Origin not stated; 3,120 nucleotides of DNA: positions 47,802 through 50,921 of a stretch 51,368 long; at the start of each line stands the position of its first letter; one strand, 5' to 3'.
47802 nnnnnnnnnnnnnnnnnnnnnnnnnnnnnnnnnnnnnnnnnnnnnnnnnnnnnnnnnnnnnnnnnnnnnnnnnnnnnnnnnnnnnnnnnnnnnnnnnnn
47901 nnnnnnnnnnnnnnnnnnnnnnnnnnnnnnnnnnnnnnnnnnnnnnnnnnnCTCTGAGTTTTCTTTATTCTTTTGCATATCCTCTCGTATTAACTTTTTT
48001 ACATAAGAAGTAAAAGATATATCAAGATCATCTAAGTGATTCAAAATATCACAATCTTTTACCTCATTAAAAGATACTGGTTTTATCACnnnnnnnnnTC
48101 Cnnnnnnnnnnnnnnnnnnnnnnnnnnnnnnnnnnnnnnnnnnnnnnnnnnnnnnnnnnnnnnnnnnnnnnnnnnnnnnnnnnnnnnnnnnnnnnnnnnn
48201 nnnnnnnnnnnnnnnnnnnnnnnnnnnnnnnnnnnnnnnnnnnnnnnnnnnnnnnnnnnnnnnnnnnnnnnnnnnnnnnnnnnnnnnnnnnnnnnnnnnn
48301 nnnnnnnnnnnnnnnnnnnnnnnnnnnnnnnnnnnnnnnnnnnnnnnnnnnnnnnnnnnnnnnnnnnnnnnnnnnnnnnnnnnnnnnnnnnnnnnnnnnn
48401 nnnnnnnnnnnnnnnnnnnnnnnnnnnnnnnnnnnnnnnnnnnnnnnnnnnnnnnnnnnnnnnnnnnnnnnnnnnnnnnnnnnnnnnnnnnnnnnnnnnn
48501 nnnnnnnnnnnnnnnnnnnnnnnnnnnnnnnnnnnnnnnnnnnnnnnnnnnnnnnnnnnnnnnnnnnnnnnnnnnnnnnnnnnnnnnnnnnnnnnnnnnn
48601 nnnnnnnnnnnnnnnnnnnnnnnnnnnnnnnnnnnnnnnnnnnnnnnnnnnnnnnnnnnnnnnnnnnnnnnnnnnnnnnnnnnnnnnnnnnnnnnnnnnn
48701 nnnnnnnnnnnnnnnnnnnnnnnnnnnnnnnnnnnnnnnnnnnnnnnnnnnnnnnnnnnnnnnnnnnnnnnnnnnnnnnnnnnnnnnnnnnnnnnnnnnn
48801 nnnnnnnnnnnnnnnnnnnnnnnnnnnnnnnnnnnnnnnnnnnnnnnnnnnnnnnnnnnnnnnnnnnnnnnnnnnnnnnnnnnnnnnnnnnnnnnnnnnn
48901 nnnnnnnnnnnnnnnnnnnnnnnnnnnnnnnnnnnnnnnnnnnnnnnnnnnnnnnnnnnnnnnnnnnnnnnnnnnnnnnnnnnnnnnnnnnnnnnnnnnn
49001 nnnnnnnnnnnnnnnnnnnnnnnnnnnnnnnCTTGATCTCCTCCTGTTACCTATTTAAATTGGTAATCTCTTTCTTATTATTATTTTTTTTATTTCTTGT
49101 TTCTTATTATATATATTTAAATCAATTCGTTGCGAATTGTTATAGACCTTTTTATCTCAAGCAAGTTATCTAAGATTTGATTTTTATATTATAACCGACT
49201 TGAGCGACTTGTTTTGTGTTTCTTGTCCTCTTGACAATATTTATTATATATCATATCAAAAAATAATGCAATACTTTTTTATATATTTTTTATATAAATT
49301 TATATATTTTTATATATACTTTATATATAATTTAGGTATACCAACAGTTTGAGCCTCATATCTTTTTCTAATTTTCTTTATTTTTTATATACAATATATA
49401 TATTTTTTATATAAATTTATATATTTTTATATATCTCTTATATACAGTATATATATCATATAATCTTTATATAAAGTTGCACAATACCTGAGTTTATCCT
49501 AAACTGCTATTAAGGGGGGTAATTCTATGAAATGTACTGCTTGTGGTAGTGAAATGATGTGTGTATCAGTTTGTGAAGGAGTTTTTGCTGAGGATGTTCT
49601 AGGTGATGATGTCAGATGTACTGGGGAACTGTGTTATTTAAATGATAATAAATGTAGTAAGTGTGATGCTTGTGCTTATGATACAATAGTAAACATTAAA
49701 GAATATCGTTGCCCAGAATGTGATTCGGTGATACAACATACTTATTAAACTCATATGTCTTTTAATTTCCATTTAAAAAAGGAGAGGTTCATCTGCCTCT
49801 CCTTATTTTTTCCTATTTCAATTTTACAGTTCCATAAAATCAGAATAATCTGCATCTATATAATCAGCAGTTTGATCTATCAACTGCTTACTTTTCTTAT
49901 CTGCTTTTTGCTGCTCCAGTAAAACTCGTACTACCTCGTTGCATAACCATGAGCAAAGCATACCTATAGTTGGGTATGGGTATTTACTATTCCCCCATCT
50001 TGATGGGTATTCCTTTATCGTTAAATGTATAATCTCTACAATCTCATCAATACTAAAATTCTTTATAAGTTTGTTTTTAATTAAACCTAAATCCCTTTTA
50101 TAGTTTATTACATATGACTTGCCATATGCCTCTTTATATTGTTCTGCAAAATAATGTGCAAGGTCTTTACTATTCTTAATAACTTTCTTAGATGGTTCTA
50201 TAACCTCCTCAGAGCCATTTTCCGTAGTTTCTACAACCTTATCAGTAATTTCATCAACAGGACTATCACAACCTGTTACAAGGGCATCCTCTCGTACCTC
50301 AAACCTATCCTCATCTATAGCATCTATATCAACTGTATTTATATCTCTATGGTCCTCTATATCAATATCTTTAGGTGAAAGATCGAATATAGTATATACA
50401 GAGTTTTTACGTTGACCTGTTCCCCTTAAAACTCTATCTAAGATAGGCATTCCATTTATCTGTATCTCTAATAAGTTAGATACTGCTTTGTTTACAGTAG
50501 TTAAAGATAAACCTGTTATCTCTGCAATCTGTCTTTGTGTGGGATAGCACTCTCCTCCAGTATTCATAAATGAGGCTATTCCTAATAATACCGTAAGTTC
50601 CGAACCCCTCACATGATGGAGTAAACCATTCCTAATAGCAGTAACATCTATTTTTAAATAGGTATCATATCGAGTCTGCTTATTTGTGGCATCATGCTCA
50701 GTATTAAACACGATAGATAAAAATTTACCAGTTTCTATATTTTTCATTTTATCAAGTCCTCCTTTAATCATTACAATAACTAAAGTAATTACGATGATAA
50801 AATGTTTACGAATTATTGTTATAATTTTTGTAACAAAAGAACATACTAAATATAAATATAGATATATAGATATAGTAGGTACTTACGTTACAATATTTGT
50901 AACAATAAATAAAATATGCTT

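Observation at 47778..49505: ParMRC-type actin-like partition cassette inside the phage replication cluster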

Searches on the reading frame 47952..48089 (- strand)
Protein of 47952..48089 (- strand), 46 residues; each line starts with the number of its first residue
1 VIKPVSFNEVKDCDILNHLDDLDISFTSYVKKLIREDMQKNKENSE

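Call 91: search_solved_structures(query=A4, max_evalue=10, show_alignments=4)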
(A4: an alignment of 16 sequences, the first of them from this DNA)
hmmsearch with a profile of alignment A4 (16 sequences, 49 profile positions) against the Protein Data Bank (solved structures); distinct sequences matched with E-value up to 10: 62 (the best 60 are shown).
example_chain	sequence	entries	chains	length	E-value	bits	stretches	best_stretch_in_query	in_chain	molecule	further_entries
9cer_P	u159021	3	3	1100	0.43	13.5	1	18-42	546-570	Maltose/maltodextrin-binding periplasmic protein,Guillardia theta Fanzor1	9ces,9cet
2dsh_A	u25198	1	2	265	1.3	12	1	31-40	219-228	diphthine synthase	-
2eeq_A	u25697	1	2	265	1.6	11.7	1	31-40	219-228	diphthine synthase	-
2dv4_A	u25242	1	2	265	1.6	11.7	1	31-40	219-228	diphthine synthase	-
2p2x_A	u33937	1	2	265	1.6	11.7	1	31-40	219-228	Probable diphthine synthase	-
2dv7_A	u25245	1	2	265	1.6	11.7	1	31-40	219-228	diphthine synthase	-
2pb5_A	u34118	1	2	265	1.6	11.7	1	31-40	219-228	diphthine synthase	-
2huq_A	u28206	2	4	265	1.6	11.7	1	31-40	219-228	Probable diphthine synthase | diphthine synthase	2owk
2dv3_A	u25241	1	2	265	1.6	11.7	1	31-40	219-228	diphthine synthase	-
2eld_A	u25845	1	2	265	1.6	11.7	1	31-40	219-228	diphthine synthase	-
2pca_A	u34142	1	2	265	1.6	11.7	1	31-40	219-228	Probable diphthine synthase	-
2pcg_A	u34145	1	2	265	1.6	11.7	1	31-40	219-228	Probable diphthine synthase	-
2ejz_A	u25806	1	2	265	1.6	11.7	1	31-40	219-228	diphthine synthase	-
2p5f_A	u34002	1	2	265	1.6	11.7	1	31-40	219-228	diphthine synthase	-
2el3_A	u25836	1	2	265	1.6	11.7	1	31-40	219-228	diphthine synthase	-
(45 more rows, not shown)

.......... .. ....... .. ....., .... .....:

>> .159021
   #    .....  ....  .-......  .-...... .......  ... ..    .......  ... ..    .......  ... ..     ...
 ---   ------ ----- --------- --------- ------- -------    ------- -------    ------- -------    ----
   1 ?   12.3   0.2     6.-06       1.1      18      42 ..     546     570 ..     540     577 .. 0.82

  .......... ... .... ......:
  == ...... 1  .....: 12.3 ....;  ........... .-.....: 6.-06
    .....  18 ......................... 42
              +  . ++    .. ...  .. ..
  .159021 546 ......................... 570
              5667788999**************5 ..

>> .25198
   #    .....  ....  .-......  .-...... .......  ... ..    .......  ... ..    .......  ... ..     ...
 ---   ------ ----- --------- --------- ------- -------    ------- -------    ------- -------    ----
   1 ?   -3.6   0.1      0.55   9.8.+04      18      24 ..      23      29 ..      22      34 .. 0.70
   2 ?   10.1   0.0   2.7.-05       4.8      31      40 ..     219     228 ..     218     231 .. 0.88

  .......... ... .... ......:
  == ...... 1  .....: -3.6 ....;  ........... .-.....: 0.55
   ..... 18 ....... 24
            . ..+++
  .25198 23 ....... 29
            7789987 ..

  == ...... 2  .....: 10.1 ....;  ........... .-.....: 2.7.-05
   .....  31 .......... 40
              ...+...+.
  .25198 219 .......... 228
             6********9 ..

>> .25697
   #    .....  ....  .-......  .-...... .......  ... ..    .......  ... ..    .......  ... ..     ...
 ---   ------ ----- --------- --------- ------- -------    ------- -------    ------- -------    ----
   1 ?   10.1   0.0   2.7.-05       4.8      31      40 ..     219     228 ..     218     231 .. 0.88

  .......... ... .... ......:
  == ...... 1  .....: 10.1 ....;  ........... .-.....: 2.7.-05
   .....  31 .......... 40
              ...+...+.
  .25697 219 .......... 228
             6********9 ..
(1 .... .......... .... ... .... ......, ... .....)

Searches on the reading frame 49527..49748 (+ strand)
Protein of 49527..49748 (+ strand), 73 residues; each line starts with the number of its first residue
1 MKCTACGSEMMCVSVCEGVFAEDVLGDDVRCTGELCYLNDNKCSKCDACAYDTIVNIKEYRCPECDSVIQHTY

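Call 3: search_protein_families(library=pfam, proteins=[window:49527-49748:+], max_evalue=1)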
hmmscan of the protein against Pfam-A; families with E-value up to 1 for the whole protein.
window:49527-49748:+ (73 aa): 4 families
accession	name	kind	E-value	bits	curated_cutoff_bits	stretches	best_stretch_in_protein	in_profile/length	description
PF13248.11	Zn_ribbon_3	-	0.026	14.4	27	1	59-69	2-12/26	zinc-ribbon domain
PF22747.2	Zn_ribbon_DUF2089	-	0.36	11.4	27.6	1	56-69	9-22/32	DUF2089 zinc ribbon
PF13465.12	zf-H2C2_2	-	0.47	11.4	40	1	57-67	12-22/26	Zinc-finger double domain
PF03107.22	C1_2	-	0.84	10.4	26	1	37-69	11-43/48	C1 domain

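Call 10: search_protein_families(library=phrogs, proteins=[window:49527-49748:+], max_evalue=0.01)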
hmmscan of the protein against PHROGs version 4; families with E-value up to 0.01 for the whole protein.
window:49527-49748:+ (73 aa): 0 families

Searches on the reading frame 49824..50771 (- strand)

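Call 3: search_protein_families(library=pfam, proteins=[window:49824-50771:-], max_evalue=1)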
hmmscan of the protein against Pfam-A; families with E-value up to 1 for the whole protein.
window:49824-50771:- (315 aa): 11 families
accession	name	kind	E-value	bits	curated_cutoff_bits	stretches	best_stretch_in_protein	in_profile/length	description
PF13730.12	HTH_36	-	1.7e-10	41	25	1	57-100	6-49/55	Helix-turn-helix domain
PF13412.12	HTH_24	-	6.9e-05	22.8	21.9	1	78-102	19-43/48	Winged helix-turn-helix DNA-binding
PF05732.17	RepL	-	0.0049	16.8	20.3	1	75-127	74-133/164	Firmicute plasmid replication protein (RepL)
PF21984.2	DnaD_N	-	0.0064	17.1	27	1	57-102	17-61/101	DnaD N-terminal domain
PF08281.18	Sigma70_r4_2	-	0.011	15.8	25.7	1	78-98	28-48/54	Sigma-70, region 4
PF12802.13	MarR_2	-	0.037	14.6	27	1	72-101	18-45/61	MarR family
PF13545.12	HTH_Crp_2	-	0.042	14.3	27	1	75-100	21-46/70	Crp-like helix-turn-helix domain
PF09524.15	Phg_2220_C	-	0.093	13.2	27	1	213-264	6-56/73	Conserved phage C-terminus (Phg_2220_C)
PF06320.18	GCN5L1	-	0.14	12.8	23.9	0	172-214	27-69/114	GCN5-like protein 1 (GCN5L1)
PF00392.27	GntR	-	0.14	12.3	27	1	74-101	22-49/64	Bacterial regulatory proteins, gntR family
PF12844.13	HTH_19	-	0.15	12.4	30.2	0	237-255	11-29/64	Helix-turn-helix domain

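Call 10: search_protein_families(library=phrogs, proteins=[window:49824-50771:-], max_evalue=0.01)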
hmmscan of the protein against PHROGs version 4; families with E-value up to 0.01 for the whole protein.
window:49824-50771:- (315 aa): 11 families
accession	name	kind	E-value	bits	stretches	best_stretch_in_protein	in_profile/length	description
phrog_12720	-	DNA, RNA and nucleotide metabolism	3.3e-15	57.1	1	32-132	6-107/117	DNA binding protein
phrog_428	-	DNA, RNA and nucleotide metabolism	3.8e-07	30.6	1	61-265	110-293/455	replication initiation protein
phrog_6154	-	unknown function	5.8e-07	30.7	1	200-311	20-125/127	-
phrog_1032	-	DNA, RNA and nucleotide metabolism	1.3e-06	29.6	1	56-216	17-170/281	replication initiation protein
phrog_270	-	DNA, RNA and nucleotide metabolism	6.8e-06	26.7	1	56-102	47-93/383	replication initiation protein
phrog_678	-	DNA, RNA and nucleotide metabolism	4.3e-05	24.2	1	61-144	77-150/346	replication initiation O-like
phrog_391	-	DNA, RNA and nucleotide metabolism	0.00016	22.5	1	57-202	18-162/298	replication initiation O-like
phrog_186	-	DNA, RNA and nucleotide metabolism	0.00056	20.7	1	31-161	15-135/308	DnaD-like helicase loader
phrog_8102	-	DNA, RNA and nucleotide metabolism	0.00081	19.6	1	68-141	50-118/337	replication initiation protein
phrog_19658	-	DNA, RNA and nucleotide metabolism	0.0024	18.5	1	58-300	21-260/283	replication initiation protein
phrog_6643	-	DNA, RNA and nucleotide metabolism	0.0028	18.1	1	55-128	16-85/313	replication initiation protein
